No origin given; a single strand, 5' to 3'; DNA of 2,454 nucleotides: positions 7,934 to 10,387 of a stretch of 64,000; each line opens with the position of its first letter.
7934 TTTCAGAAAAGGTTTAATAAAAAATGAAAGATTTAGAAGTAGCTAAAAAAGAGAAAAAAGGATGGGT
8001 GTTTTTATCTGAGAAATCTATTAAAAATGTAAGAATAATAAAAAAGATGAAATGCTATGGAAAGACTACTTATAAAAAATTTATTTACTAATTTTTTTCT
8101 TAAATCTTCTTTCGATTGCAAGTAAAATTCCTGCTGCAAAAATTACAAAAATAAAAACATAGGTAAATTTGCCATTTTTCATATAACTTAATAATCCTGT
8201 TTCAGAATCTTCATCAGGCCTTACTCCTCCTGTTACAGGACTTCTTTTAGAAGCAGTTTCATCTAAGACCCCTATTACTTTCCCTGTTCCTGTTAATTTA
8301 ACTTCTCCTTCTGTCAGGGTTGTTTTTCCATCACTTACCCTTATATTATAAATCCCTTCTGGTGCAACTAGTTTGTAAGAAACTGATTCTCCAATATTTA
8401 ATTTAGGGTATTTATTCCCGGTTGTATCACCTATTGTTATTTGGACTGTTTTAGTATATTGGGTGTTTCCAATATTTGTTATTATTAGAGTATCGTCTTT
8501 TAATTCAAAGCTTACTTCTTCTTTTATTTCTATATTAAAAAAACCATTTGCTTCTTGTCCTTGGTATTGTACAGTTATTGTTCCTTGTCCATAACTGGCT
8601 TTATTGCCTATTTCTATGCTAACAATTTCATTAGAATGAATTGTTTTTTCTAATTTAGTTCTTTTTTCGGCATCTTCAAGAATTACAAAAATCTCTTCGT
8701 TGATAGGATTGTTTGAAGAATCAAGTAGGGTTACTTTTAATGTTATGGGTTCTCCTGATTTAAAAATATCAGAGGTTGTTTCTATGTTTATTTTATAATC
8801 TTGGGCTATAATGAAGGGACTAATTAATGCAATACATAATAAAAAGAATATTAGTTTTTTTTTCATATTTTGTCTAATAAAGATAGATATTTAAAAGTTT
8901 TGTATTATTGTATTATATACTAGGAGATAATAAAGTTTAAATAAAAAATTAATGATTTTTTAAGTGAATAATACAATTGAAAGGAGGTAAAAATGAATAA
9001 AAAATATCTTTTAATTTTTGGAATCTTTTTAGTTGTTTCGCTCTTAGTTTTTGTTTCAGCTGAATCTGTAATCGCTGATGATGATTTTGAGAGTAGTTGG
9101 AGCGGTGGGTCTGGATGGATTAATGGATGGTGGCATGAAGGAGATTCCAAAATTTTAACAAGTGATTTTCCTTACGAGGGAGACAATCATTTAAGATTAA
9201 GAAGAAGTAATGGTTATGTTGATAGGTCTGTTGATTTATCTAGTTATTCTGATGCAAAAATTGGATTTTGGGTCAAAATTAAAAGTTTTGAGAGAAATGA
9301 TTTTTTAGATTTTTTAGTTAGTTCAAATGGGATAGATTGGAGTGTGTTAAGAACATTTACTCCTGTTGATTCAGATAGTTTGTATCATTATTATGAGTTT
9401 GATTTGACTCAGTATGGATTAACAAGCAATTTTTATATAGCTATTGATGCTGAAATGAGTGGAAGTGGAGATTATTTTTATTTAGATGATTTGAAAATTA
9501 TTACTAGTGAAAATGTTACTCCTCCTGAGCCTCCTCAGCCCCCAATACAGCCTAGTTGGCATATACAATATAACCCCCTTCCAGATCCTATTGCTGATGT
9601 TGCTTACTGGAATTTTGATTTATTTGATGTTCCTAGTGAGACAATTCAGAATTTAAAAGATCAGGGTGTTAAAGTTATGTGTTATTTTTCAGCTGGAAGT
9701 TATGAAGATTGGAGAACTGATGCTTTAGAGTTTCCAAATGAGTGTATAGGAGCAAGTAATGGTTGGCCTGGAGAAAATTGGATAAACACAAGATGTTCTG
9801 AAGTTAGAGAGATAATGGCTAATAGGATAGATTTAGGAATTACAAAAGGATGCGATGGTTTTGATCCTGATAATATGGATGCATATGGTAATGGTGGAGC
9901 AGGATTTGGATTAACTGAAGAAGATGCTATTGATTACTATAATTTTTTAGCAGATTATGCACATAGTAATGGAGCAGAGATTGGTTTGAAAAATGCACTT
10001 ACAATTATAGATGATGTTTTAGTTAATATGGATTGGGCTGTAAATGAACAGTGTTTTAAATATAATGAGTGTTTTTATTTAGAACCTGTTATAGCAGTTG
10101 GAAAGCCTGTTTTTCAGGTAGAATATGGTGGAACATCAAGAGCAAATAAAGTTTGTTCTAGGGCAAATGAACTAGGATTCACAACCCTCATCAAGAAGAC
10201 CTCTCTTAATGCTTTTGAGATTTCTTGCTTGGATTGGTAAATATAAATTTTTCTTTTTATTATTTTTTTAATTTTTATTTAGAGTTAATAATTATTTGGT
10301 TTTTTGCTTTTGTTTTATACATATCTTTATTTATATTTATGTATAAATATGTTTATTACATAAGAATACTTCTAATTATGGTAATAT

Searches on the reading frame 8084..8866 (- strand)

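Call 61: search_protein_families(library=pfam, proteins=[window:8084-8866:-], max_evalue=0.001)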
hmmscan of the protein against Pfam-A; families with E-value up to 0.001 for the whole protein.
window:8084-8866:- (261 aa): 2 families
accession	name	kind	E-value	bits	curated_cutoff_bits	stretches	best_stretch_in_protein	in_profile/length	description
PF05688.17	BIg21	-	2.1e-05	25.4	27.4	1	38-123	1-85/109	Bacterial Immunoglobulin-like 21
PF17789.7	MG4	-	0.00097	19.8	24.7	0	26-104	1-78/95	Macroglobulin domain MG4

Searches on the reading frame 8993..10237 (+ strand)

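Call 61: search_protein_families(library=pfam, proteins=[window:8993-10237:+], max_evalue=0.001)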
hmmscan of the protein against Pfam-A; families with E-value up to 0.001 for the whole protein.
window:8993-10237:+ (415 aa): 1 family
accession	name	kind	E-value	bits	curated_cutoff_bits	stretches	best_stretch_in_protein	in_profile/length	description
PF03537.19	Glyco_hydro_114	-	2e-75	253.4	27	1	188-405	1-227/231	Glycoside-hydrolase family GH114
